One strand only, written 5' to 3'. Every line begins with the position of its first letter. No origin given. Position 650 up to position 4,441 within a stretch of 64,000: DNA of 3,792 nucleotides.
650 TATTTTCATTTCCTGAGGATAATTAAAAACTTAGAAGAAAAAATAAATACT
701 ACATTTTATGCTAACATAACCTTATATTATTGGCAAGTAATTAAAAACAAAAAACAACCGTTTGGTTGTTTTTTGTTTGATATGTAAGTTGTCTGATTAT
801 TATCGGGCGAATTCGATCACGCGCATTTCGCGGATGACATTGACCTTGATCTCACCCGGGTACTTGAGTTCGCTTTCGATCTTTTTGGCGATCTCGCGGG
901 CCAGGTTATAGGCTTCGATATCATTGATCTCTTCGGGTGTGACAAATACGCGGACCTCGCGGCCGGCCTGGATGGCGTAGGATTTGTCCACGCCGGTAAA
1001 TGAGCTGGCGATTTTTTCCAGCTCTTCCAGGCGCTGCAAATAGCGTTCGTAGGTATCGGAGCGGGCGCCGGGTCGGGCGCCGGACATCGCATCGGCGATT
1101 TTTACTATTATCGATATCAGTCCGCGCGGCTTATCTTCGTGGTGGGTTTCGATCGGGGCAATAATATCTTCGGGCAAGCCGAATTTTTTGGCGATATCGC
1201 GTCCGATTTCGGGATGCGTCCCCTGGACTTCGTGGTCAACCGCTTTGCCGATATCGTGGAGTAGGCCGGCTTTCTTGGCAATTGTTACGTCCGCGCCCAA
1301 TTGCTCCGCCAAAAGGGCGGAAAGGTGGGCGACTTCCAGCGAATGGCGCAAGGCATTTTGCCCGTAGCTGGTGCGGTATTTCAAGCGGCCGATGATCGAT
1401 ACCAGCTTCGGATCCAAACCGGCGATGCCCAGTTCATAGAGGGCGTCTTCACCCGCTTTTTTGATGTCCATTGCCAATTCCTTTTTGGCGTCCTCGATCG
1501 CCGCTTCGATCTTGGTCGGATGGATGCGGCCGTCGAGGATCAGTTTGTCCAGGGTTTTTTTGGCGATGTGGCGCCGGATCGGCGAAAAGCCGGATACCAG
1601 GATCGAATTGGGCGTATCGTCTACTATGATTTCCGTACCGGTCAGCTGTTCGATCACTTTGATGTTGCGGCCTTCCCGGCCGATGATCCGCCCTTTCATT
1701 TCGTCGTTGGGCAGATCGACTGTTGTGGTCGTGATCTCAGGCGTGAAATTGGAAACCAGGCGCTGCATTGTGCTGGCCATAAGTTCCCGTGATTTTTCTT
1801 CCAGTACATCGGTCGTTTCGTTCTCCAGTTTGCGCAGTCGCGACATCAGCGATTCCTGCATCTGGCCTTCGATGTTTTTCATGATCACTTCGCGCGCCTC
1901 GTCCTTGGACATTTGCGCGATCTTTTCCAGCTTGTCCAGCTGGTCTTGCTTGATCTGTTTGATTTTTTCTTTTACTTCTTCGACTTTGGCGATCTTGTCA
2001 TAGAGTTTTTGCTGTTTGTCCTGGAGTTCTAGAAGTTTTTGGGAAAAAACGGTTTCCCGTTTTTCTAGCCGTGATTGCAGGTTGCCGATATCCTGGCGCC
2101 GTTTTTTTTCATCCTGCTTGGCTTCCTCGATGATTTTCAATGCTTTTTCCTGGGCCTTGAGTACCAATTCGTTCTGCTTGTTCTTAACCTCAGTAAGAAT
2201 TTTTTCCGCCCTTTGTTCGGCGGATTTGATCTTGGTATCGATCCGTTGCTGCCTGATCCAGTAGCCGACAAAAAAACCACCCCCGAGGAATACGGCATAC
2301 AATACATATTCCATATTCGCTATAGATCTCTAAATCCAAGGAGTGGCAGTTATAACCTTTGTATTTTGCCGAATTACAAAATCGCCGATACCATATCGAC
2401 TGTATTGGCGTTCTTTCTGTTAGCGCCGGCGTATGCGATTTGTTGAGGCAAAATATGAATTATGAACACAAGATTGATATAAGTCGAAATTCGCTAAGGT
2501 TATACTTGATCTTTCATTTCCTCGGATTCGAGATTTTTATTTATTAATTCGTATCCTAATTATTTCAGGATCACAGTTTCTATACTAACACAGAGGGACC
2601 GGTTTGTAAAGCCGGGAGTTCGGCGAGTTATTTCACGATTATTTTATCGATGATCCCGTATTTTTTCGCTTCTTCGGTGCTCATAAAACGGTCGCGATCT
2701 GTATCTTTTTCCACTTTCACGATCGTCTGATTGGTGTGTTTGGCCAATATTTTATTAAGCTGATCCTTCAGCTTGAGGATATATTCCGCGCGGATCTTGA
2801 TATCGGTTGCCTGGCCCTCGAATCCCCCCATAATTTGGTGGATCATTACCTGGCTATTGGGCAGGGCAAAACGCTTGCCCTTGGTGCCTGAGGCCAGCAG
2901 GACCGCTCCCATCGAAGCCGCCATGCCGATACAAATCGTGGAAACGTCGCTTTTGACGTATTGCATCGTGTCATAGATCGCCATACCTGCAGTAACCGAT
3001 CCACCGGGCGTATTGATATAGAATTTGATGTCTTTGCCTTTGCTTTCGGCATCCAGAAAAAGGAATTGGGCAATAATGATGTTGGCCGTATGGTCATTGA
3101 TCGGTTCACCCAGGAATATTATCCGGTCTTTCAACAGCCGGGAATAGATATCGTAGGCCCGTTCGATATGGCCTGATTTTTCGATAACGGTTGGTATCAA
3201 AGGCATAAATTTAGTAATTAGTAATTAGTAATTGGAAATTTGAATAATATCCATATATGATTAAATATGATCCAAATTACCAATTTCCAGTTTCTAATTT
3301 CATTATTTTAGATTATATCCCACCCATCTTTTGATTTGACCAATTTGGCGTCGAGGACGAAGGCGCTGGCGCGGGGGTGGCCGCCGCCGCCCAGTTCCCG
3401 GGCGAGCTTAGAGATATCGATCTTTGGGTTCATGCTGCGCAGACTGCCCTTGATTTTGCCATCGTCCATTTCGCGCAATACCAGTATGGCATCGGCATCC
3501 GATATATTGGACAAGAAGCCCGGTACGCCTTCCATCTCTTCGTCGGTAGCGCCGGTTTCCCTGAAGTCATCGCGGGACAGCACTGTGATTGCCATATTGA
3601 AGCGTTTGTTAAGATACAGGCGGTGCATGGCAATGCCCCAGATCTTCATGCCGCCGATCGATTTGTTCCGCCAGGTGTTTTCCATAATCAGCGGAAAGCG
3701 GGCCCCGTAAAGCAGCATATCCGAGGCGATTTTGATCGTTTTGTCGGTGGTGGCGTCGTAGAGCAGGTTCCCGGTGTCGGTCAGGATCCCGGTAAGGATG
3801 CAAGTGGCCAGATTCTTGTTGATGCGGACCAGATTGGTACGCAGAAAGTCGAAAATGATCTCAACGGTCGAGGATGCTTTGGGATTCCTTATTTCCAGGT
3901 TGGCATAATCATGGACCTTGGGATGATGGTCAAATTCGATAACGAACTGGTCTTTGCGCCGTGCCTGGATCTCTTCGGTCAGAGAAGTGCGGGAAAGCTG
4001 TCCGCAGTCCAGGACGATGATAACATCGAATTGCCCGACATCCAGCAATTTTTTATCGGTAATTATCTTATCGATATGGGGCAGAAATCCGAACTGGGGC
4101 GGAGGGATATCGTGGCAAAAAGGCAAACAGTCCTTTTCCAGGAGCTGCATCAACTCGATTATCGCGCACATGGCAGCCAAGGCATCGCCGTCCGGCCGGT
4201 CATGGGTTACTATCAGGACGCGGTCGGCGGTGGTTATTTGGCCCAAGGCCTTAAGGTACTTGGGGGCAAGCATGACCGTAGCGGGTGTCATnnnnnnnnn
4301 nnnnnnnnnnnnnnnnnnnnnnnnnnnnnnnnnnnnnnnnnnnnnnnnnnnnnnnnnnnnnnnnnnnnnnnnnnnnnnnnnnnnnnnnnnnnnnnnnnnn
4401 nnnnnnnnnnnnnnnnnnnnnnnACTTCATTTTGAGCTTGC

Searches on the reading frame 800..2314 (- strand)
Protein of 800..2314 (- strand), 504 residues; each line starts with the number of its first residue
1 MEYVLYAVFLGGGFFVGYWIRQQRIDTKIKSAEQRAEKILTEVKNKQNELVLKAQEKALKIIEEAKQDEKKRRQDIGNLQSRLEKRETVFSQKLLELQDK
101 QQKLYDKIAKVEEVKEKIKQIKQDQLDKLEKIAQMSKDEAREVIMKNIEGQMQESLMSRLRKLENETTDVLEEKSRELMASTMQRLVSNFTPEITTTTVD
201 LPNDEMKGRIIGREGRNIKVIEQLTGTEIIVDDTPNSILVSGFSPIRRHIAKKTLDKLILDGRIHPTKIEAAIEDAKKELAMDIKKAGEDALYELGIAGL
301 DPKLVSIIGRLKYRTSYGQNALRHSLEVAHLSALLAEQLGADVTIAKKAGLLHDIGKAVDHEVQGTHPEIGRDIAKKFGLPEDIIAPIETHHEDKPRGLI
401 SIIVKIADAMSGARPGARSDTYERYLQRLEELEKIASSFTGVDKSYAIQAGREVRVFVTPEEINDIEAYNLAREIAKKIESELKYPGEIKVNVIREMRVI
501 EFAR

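Call 83: search_protein_families(library=pfam, proteins=[window:800-2314:-], max_evalue=0.001)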
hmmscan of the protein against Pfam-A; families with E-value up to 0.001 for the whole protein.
window:800-2314:- (504 aa): 4 families
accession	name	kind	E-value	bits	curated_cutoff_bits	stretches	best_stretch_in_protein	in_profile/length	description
PF12072.13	RNase_Y_N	-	3.3e-28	98.9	32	1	4-186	4-197/201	RNase Y N-terminal region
PF01966.28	HD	-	2.2e-18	67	22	1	323-411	3-114/116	HD domain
PF00013.35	KH_1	-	1e-09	38.4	21.5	1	196-255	1-64/66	KH domain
PF08668.18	HDOD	-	1.1e-07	32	22.9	1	320-359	94-134/196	HDOD domain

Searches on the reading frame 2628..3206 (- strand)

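Call 49: search_protein_families(library=pfam, proteins=[window:2628-3206:-], max_evalue=0.01)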
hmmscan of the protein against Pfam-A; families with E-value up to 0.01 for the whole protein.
window:2628-3206:- (192 aa): 3 families
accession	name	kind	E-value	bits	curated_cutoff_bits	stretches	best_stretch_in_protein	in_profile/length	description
PF00574.28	CLP_protease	-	4.3e-83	278.1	20.2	1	15-191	4-180/182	Clp protease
PF25145.1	NfeD1b_N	-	0.0007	19.7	40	1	54-104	28-78/189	NfeD1b, N-terminal domain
PF08840.17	BAAT_C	-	0.0011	19.5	20.9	1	86-175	30-119/210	BAAT / Acyl-CoA thioester hydrolase C terminal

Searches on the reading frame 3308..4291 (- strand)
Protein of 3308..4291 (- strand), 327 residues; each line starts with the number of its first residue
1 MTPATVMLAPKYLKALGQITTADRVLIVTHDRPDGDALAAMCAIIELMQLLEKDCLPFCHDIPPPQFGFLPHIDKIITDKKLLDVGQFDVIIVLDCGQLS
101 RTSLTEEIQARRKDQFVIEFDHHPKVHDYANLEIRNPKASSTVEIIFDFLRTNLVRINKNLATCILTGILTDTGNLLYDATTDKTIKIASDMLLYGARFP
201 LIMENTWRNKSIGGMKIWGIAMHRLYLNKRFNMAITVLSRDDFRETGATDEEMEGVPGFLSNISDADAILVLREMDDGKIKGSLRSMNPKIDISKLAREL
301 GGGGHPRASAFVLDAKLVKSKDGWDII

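Call 49: search_protein_families(library=pfam, proteins=[window:3308-4291:-], max_evalue=0.01)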
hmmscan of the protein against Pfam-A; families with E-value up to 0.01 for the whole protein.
window:3308-4291:- (327 aa): 2 families
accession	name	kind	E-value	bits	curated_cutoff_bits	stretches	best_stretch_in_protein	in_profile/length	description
PF01368.27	DHH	-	5.2e-19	69.2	28.1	1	24-169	1-125/125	DHH family, N-terminal domain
PF02272.25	DHHA1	-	4.3e-12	46.8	25.9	1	245-314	10-84/102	DHHA1 domain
